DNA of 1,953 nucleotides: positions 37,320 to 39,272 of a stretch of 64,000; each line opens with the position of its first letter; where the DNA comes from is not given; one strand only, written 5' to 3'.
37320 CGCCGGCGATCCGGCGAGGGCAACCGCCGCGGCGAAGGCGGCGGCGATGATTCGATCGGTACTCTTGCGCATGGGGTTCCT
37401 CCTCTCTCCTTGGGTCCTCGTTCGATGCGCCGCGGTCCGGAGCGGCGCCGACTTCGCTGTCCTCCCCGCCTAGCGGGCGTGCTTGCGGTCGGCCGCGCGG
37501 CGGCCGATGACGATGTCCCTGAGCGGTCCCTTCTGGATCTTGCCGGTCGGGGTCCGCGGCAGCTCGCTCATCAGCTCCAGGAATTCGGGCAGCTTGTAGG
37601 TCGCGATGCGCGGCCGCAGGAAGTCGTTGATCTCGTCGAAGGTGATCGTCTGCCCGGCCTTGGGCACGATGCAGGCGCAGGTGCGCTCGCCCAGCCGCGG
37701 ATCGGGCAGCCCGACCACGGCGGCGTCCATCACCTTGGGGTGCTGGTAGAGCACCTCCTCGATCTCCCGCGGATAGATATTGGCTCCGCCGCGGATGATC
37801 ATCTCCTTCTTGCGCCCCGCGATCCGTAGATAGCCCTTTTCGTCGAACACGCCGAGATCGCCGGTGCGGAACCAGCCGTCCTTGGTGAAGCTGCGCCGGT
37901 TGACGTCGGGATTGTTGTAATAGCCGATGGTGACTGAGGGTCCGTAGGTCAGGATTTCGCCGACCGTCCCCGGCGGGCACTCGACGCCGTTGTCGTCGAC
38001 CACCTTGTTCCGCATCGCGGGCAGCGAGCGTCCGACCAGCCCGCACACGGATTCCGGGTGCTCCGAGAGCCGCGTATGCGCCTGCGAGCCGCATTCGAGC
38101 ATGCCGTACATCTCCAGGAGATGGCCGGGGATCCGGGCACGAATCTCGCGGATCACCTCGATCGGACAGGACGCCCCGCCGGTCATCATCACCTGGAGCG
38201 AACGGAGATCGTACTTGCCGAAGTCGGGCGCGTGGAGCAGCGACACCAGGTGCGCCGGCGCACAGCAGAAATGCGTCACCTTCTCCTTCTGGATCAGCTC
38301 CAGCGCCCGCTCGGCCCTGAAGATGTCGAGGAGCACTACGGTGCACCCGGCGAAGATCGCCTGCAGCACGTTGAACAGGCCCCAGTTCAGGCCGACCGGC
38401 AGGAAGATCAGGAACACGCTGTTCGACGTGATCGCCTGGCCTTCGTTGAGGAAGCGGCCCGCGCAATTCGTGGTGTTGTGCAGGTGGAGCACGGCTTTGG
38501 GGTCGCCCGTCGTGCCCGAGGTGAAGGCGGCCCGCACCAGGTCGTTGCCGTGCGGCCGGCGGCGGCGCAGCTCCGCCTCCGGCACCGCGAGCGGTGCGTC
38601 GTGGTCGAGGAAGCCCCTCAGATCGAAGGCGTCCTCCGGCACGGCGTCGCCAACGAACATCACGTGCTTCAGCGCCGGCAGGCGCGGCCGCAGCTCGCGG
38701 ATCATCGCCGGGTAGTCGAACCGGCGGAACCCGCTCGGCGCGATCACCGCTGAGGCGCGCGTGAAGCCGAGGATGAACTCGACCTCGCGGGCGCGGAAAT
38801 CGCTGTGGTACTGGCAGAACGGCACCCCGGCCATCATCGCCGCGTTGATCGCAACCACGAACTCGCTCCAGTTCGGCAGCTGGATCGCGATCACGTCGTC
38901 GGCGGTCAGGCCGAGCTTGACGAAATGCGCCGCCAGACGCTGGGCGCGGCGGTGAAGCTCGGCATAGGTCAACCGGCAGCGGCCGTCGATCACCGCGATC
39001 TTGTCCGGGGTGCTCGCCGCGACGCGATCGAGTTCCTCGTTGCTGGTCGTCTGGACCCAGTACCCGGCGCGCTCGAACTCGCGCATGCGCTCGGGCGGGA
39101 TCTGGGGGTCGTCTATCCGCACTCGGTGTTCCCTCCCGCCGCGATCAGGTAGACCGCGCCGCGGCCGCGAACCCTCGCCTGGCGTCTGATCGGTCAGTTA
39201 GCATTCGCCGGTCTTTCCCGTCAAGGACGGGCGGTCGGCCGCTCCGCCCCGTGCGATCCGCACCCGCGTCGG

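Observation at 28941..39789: A ~10.5-kb segment bounded by ~185-bp direct repeats of the thioesterase 3' end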

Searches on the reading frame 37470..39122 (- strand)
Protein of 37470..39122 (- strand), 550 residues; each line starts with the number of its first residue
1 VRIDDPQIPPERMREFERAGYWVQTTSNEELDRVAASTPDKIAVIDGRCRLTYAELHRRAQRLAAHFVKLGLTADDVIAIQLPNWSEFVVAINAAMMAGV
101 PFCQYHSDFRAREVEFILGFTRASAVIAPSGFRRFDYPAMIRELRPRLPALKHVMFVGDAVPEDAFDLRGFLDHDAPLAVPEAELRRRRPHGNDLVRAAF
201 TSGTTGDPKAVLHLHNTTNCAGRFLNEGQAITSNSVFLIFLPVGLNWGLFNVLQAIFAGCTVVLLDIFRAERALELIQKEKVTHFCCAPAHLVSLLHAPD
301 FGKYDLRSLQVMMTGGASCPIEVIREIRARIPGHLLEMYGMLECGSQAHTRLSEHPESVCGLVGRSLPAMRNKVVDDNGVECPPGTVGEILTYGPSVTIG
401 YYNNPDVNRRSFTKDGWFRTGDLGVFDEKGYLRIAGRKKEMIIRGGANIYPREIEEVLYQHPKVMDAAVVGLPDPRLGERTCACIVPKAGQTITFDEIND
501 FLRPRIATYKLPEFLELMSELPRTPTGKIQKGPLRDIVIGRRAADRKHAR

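Call 6: search_protein_families(library=pfam, proteins=[window:37470-39122:-], max_evalue=0.01)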
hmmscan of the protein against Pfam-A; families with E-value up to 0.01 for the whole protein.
window:37470-39122:- (550 aa): 2 families
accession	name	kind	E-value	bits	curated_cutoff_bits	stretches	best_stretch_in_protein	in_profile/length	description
PF00501.34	AMP-binding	-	8e-78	262.3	29.9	1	32-402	2-384/384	AMP-binding enzyme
PF13193.12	AMP-binding_C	-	2.2e-19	70.6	24.5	1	453-528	1-76/76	AMP-binding enzyme C-terminal domain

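Call 22: find_encoding_contigs(protein=window:37470-39122:-, flank=10000, max_places=10)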
Protein window:37470-39122:- (550 aa): 1 contig read that carries it; 1 place shown.
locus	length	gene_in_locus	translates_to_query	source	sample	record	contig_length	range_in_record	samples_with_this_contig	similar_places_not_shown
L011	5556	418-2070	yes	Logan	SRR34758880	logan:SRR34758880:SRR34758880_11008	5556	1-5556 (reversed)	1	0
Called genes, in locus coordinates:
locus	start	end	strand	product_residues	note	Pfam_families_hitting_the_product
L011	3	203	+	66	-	?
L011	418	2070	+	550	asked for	PF00501:AMP-binding, PF13193:AMP-binding_C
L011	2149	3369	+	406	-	PF13433:Peripla_BP_5 (weak), PF13458:Peripla_BP_6, PF01094:ANF_receptor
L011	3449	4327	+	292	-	PF02653:BPD_transp_2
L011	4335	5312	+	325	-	PF02653:BPD_transp_2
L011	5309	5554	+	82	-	?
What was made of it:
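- One Logan contig stops unexpectedly at 39539 (call 22).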

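Call 38: find_homologous_proteins(query=window:37470-39119:-, max_evalue=1e-50)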
Query window:37470-39119:- (549 aa): 6879 proteins with E <= 1e-50 among 8000 candidates; the best 120 are listed.
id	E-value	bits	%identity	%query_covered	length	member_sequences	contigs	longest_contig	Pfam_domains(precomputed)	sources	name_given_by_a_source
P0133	0.0e+0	1274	100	100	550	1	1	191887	PF00501.35,PF13193.13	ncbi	ncbi:MAG: AMP-binding protein [Pseudomonadota bacterium]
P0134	0.0e+0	1071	84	99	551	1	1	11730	PF00501.35,PF13193.13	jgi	jgi:acyl-CoA synthetase (AMP-forming)/AMP-acid ligase II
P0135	0.0e+0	1071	85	99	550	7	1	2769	PF00501.35,PF13193.13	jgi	jgi:non-ribosomal peptide synthetase component E (peptide arylation enzyme)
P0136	0.0e+0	1052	82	99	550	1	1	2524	PF00501.35,PF13193.13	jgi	jgi:acyl-CoA synthetase (AMP-forming)/AMP-acid ligase II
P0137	3.5e-289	978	76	98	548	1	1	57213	PF00501.35,PF13193.13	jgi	jgi:acyl-CoA synthetase (AMP-forming)/AMP-acid ligase II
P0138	1.7e-288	976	76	98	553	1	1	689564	PF00501.35,PF13193.13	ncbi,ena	-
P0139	6.8e-288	974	76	98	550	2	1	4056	PF00501.35,PF13193.13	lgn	-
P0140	2.9e-275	932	73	99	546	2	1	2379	PF00501.35,PF13193.13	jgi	jgi:acyl-CoA synthetase (AMP-forming)/AMP-acid ligase II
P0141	1.7e-273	926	73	98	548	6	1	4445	PF00501.35,PF13193.13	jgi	jgi:acyl-CoA synthetase (AMP-forming)/AMP-acid ligase II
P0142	5.8e-271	918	73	99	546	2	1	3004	PF00501.35,PF13193.13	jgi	jgi:acyl-CoA synthetase (AMP-forming)/AMP-acid ligase II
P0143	6.5e-271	918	72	99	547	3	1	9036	PF00501.35,PF13193.13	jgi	jgi:acyl-CoA synthetase (AMP-forming)/AMP-acid ligase II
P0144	9.4e-271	917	73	100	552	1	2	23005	PF00501.35,PF13193.13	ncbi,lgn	-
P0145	4.2e-269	912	73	100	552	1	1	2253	PF00501.35,PF13193.13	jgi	jgi:acyl-CoA synthetase (AMP-forming)/AMP-acid ligase II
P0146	3.6e-268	909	71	100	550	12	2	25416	PF00501.35,PF13193.13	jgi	jgi:acyl-CoA synthetase (AMP-forming)/AMP-acid ligase II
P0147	8.2e-268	908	72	99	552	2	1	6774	PF00501.35,PF13193.13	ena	-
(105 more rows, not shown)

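Call 39: find_encoding_contigs(protein=P0134, flank=10000, max_places=3)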
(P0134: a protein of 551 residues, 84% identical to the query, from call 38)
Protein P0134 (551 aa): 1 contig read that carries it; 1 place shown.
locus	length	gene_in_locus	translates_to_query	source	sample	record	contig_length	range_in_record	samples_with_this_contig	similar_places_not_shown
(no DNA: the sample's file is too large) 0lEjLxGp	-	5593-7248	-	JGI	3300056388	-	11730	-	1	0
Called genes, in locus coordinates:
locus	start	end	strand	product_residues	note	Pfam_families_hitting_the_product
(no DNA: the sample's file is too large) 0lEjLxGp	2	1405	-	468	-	?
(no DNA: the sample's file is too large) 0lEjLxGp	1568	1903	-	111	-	PF04993:TfoX_N (weak)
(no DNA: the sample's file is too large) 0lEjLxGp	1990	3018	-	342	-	PF01075:Glyco_transf_9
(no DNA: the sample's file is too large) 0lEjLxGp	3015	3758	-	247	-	PF01569:PAP2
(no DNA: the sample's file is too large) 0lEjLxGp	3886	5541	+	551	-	PF02366:PMT, PF13231:PMT_2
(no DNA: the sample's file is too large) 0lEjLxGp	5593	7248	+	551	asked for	PF00501:AMP-binding, PF13193:AMP-binding_C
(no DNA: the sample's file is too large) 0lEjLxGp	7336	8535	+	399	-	PF13433:Peripla_BP_5, PF13458:Peripla_BP_6, PF01094:ANF_receptor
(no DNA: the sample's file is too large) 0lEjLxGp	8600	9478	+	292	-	PF02653:BPD_transp_2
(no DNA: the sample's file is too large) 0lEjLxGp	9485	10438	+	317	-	PF02653:BPD_transp_2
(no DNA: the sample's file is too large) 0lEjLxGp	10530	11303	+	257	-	PF00005:ABC_tran, PF13304:AAA_21 (faint), PF12399:BCA_ABC_TP_C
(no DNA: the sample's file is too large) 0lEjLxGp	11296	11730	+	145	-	?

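Call 40: find_encoding_contigs(protein=P0138, flank=10000, max_places=3)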
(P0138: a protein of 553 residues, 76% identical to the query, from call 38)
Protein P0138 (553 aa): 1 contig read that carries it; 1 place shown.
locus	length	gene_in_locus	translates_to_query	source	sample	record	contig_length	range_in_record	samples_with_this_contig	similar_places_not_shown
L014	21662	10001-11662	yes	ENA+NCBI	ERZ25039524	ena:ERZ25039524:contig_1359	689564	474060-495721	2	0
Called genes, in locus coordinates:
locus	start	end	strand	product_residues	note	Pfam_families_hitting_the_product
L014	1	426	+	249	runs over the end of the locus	PF00596:Aldolase_II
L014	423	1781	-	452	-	PF01946:Thi4 (faint), PF00890:FAD_binding_2 (weak), PF01266:DAO, PF13450:NAD_binding_8 (weak)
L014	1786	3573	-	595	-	PF00528:BPD_transp_1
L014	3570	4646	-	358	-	PF00005:ABC_tran, PF08402:TOBE_2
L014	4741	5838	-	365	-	PF01547:SBP_bac_1, PF13416:SBP_bac_8, PF13531:SBP_bac_11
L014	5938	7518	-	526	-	PF00378:ECH_1, PF16113:ECH_2, PF00378:ECH_1, PF16113:ECH_2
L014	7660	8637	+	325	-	PF02423:OCD_Mu_crystall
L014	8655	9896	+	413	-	PF01266:DAO, PF13450:NAD_binding_8 (faint)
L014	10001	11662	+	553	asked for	PF00501:AMP-binding, PF13193:AMP-binding_C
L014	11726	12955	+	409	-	PF13433:Peripla_BP_5 (weak), PF13458:Peripla_BP_6, PF01094:ANF_receptor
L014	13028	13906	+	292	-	PF02653:BPD_transp_2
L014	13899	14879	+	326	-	PF02653:BPD_transp_2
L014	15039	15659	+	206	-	PF00005:ABC_tran, PF12399:BCA_ABC_TP_C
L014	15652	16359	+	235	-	PF00005:ABC_tran, PF13304:AAA_21 (faint)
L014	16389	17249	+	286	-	PF04909:Amidohydro_2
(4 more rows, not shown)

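Call 41: find_encoding_contigs(protein=P0137, flank=10000, max_places=3)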
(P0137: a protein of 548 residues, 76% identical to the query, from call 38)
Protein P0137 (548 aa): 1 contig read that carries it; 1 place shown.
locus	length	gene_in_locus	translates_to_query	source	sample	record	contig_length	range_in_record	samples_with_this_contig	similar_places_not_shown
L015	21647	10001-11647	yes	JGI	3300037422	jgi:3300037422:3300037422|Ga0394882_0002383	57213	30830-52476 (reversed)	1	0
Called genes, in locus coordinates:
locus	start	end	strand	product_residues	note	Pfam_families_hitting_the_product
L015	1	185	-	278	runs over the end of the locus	PF00528:BPD_transp_1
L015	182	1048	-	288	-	PF00528:BPD_transp_1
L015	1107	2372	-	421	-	PF01547:SBP_bac_1, PF13416:SBP_bac_8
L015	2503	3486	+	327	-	PF01156:IU_nuc_hydro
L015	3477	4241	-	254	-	PF02678:Pirin, PF07883:Cupin_2 (weak), PF17954:Pirin_C_2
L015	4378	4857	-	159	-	-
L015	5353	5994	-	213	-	PF05494:MlaC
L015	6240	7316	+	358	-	PF03372:Exo_endo_phos (weak)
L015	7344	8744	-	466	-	PF00394:Cu-oxidase (faint), PF07732:Cu-oxidase_3, PF07731:Cu-oxidase_2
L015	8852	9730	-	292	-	PF01063:Aminotran_4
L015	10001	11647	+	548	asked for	PF00501:AMP-binding, PF13193:AMP-binding_C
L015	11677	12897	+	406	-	PF13433:Peripla_BP_5, PF13458:Peripla_BP_6, PF01094:ANF_receptor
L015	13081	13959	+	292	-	PF02653:BPD_transp_2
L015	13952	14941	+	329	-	PF02653:BPD_transp_2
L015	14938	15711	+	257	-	PF00005:ABC_tran, PF13304:AAA_21 (weak), PF12399:BCA_ABC_TP_C (weak)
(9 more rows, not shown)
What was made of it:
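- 31101..39122 (-): Intact 8-gene operon. In transcription order: acyl-CoA ligase 37470-39122, LivK-type binding protein 36171-37391, permeases 35213-36214 and 34228-35205, ATPases 33458-34294 and 32758-33465, amidohydrolase_2 31871-32728, SDR 31101-31868. The same eight genes in the same order occur in three other contigs with different neighbours (calls 39, 40, 41).
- On HAAT/LIV-type ABC uptake operon with acyl-CoA ligase (the cargo): The gene order is conserved in three other contigs (calls 39-41).
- The operon is a self-contained unit found in three other contexts (calls 39-41).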
